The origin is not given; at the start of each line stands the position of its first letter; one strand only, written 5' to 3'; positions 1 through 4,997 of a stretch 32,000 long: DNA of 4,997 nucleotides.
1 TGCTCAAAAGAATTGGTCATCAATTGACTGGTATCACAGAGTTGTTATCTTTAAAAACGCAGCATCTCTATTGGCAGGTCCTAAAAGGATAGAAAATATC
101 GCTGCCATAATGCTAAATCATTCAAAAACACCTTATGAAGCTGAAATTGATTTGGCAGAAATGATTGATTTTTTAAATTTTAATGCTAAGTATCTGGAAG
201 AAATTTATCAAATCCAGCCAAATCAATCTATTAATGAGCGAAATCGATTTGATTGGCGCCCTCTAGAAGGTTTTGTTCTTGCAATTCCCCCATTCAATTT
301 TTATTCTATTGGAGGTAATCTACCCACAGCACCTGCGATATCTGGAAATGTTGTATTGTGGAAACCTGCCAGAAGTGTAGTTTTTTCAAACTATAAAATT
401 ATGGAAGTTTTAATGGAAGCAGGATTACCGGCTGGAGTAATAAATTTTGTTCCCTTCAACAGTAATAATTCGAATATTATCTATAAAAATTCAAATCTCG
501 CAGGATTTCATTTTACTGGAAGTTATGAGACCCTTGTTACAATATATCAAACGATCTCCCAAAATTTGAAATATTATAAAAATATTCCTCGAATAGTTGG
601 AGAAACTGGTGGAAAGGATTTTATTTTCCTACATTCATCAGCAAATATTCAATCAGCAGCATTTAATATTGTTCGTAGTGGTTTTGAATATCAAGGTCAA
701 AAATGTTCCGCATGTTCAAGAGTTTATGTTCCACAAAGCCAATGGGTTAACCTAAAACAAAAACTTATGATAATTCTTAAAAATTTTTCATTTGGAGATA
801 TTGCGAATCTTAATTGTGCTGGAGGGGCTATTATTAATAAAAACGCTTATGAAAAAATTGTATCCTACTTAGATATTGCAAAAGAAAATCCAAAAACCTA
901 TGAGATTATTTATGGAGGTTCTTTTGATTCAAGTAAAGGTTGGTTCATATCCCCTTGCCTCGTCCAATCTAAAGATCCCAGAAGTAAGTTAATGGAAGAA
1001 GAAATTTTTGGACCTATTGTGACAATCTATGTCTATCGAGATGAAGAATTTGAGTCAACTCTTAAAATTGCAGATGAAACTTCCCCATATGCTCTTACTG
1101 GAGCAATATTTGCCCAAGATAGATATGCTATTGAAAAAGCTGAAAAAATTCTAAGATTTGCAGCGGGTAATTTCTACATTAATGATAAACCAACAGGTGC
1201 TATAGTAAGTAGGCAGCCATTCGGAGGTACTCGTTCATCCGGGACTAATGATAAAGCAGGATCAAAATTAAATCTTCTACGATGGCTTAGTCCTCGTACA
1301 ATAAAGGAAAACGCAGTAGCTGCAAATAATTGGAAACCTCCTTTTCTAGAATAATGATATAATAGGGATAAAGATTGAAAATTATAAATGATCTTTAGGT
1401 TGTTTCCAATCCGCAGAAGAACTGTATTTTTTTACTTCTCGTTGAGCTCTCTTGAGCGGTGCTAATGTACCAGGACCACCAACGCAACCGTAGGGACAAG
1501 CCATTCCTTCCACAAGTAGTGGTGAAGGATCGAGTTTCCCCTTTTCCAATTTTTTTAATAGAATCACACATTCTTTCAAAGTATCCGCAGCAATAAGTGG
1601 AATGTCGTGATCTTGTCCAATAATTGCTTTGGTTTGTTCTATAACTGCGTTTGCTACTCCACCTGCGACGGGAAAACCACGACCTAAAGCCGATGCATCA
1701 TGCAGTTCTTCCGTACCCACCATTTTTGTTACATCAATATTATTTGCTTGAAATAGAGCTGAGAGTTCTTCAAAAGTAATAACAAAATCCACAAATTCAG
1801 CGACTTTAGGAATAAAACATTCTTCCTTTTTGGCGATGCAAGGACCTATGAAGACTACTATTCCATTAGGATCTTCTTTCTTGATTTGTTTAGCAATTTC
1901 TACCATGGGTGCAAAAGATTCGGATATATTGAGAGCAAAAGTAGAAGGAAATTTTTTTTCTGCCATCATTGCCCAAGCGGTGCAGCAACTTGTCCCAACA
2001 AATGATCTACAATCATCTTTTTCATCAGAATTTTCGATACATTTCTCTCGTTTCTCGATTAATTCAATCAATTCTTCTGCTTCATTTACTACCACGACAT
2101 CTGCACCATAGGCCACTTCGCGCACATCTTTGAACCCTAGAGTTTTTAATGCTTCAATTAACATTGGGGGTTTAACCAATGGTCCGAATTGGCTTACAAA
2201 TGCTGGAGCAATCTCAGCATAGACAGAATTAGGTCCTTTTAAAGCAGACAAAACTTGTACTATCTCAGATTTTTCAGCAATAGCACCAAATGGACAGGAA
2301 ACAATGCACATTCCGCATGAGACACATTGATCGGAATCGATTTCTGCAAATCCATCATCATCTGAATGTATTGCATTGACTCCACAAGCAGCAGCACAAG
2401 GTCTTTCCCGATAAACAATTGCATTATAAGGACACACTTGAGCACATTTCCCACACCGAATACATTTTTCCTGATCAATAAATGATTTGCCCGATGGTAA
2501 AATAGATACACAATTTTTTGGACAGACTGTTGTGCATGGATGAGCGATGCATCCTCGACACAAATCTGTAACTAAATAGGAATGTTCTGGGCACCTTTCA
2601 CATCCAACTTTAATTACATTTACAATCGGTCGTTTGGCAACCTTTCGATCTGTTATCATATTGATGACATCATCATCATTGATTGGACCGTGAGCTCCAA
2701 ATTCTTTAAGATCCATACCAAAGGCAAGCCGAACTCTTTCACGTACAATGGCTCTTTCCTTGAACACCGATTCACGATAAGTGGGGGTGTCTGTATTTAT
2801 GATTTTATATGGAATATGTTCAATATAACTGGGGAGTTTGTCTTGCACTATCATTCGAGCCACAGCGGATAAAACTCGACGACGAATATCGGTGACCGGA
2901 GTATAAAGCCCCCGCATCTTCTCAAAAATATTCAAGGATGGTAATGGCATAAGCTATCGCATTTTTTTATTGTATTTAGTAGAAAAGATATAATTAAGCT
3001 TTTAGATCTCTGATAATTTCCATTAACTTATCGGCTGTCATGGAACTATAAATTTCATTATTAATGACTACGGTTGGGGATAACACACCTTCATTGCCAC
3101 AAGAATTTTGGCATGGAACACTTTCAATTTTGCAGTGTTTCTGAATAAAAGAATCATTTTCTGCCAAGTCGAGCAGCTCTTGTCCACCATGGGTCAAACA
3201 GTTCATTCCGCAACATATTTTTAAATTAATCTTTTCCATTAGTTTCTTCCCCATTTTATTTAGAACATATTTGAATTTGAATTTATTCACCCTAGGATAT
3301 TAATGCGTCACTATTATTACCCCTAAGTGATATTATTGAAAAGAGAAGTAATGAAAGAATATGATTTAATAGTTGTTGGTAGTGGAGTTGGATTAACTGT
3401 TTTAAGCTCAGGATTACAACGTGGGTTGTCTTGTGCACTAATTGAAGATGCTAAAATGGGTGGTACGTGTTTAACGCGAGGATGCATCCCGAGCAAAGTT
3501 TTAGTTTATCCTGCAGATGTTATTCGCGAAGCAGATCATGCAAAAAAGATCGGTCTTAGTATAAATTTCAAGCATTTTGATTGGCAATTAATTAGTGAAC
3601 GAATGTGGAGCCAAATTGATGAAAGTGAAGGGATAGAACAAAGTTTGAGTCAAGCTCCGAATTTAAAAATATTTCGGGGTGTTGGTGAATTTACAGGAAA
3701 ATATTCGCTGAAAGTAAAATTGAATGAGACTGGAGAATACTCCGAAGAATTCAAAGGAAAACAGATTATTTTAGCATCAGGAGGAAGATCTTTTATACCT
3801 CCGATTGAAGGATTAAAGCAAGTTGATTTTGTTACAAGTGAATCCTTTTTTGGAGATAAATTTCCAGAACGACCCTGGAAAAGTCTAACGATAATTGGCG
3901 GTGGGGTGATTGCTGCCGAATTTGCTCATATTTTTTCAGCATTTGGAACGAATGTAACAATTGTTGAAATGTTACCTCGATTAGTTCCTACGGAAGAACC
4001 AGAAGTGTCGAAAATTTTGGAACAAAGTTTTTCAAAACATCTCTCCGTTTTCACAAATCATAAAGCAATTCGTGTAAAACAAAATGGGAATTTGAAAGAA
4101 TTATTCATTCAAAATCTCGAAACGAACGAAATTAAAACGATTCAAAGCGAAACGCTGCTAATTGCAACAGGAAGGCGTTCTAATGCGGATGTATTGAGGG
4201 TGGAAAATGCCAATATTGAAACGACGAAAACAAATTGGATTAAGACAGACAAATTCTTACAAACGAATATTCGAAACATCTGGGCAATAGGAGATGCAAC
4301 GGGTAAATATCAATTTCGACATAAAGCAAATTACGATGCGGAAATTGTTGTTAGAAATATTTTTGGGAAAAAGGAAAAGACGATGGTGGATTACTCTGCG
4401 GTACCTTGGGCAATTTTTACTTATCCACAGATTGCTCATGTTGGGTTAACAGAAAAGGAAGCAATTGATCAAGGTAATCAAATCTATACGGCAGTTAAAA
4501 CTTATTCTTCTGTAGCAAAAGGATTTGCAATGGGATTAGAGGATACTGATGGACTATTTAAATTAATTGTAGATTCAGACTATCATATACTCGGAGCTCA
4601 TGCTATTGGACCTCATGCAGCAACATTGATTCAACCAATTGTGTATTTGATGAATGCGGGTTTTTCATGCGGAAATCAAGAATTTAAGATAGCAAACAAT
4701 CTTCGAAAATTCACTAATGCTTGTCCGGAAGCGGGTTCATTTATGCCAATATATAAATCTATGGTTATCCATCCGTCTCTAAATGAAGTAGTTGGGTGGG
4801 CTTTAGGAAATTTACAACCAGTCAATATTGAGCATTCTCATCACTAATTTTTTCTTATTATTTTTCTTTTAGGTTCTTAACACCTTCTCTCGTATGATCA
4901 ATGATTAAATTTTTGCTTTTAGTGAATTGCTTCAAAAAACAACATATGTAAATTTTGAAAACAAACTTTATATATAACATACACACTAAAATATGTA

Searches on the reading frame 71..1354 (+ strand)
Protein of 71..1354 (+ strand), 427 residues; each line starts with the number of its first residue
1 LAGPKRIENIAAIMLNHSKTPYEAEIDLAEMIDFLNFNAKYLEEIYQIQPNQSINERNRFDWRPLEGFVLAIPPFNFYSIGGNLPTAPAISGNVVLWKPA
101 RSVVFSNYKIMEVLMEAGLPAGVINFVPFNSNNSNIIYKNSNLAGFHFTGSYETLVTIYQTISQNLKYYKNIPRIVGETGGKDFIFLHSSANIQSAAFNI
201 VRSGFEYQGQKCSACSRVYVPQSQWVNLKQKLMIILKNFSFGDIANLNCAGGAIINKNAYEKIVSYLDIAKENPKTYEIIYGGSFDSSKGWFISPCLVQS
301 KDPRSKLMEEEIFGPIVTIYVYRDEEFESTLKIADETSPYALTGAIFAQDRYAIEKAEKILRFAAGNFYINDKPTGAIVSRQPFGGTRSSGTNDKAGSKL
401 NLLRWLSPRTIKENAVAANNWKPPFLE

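Call 10: search_protein_families(library=pfam, proteins=[window:71-1354:+], max_evalue=0.001)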
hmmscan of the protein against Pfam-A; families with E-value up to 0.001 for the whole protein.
window:71-1354:+ (427 aa): 1 family
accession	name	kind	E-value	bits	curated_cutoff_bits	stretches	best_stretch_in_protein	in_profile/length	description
PF00171.27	Aldedh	-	3e-77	260.6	23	1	10-403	71-453/461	Aldehyde dehydrogenase family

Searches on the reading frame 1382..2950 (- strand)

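Call 10: search_protein_families(library=pfam, proteins=[window:1382-2950:-], max_evalue=0.001)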
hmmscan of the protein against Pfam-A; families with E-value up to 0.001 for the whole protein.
window:1382-2950:- (522 aa): 13 families
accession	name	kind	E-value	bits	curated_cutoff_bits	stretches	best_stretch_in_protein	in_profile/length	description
PF02906.19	Fe_hyd_lg_C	-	2.3e-51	175.2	22.1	1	242-493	2-245/245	Iron only hydrogenase large subunit, C-terminal domain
PF00037.32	Fer4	-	1e-13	50.9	21.1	2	158-178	3-23/24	4Fe-4S binding domain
PF12837.12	Fer4_6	-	9.4e-13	47.9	25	2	158-178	4-24/24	4Fe-4S binding domain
PF25160.1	LdpA_Fe-S-bd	-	4.6e-11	42.8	27.6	2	182-228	6-47/49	LdpA Fe-S cluster-binding domain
PF12838.12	Fer4_7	-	2.1e-10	41.3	27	2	131-177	2-52/52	4Fe-4S dicluster domain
PF13237.11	Fer4_10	-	2.9e-10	40.4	25.5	2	157-220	3-53/53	4Fe-4S dicluster domain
PF14697.11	Fer4_21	-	4.5e-10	39.9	35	2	185-224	14-57/59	4Fe-4S dicluster domain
PF12797.12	Fer4_2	-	5.1e-09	35.9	24.5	2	156-175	3-22/22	4Fe-4S binding domain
PF13187.11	Fer4_9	-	1e-08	35.5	27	1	131-178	2-52/52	4Fe-4S dicluster domain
PF13247.11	Fer4_11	-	3.6e-06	27.5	26.2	0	125-180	4-61/100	4Fe-4S dicluster domain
PF13484.11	Fer4_16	-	2.2e-05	25.6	30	0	162-193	1-31/66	4Fe-4S double cluster binding domain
PF13534.11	Fer4_17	-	8e-05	23.5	22.2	1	162-220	1-57/61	4Fe-4S dicluster domain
PF13183.11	Fer4_8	-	0.00011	23.1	27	1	161-222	3-67/68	4Fe-4S dicluster domain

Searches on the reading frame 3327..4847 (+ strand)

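Call 10: search_protein_families(library=pfam, proteins=[window:3327-4847:+], max_evalue=0.001)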
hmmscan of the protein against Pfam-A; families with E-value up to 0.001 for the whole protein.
window:3327-4847:+ (506 aa): 4 families
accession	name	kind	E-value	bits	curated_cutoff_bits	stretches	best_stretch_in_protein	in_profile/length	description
PF07992.20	Pyr_redox_2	-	4.2e-50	171.3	26.1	1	12-335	1-288/291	Pyridine nucleotide-disulphide oxidoreductase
PF02852.28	Pyr_redox_dim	-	9.8e-20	71.2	25.3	1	359-447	1-88/110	Pyridine nucleotide-disulphide oxidoreductase, dimerisation domain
PF00070.33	Pyr_redox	-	5.2e-16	59.4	22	1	187-255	2-71/82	Pyridine nucleotide-disulphide oxidoreductase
PF13434.12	Lys_Orn_oxgnase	-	1.4e-06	28.2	21.3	1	125-205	129-210/339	L-lysine 6-monooxygenase/L-ornithine 5-monooxygenase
